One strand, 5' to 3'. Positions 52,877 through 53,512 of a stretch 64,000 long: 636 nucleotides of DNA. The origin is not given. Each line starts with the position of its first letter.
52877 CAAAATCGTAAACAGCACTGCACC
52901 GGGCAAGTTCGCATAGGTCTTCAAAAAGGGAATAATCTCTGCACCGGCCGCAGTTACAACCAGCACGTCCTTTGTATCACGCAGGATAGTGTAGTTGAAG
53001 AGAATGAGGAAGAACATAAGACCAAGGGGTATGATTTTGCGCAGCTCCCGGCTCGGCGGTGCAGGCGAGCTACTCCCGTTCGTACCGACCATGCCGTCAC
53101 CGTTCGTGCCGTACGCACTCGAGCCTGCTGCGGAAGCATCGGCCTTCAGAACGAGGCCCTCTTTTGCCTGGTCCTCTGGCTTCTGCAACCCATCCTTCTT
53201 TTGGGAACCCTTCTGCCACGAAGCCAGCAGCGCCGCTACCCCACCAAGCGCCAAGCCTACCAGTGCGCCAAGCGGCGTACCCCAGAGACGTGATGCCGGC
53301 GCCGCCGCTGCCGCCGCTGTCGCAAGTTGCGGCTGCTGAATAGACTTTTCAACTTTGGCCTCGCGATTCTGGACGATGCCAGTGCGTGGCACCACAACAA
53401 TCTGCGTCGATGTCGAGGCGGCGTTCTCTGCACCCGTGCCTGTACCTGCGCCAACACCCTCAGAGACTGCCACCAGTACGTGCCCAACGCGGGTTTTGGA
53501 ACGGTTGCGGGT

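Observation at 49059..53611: Two plastid-function genes in tandem (ChlM and NTT), both with long N-terminal extensions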

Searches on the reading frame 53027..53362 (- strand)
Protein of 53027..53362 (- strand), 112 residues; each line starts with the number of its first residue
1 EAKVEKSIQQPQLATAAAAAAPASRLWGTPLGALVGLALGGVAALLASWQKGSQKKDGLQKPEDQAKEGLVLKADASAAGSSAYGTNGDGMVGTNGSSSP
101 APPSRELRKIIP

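Call 51: search_protein_representatives(alignment_id=A4)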
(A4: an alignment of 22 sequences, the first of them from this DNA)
Query: 22 sequences, 109 profile positions. Proteins with E-value up to 0.001 (for the whole library): 9; up to 1e-10: 3; up to 1e-30: 0. The best 9 are listed.
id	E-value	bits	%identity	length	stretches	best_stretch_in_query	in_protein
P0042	3.7e-26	108.2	-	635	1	9-109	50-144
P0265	5.3e-12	62.6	-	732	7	12-70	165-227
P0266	1.6e-11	61.2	-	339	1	7-109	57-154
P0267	1.3e-06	45.3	-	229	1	14-109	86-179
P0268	3.6e-06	43.9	-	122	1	35-109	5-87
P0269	7.5e-06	42.9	-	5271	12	10-69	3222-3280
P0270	3.5e-04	37.5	-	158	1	74-109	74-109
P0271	3.6e-04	37.4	-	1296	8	18-59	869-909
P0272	5.0e-04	37.0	-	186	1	65-109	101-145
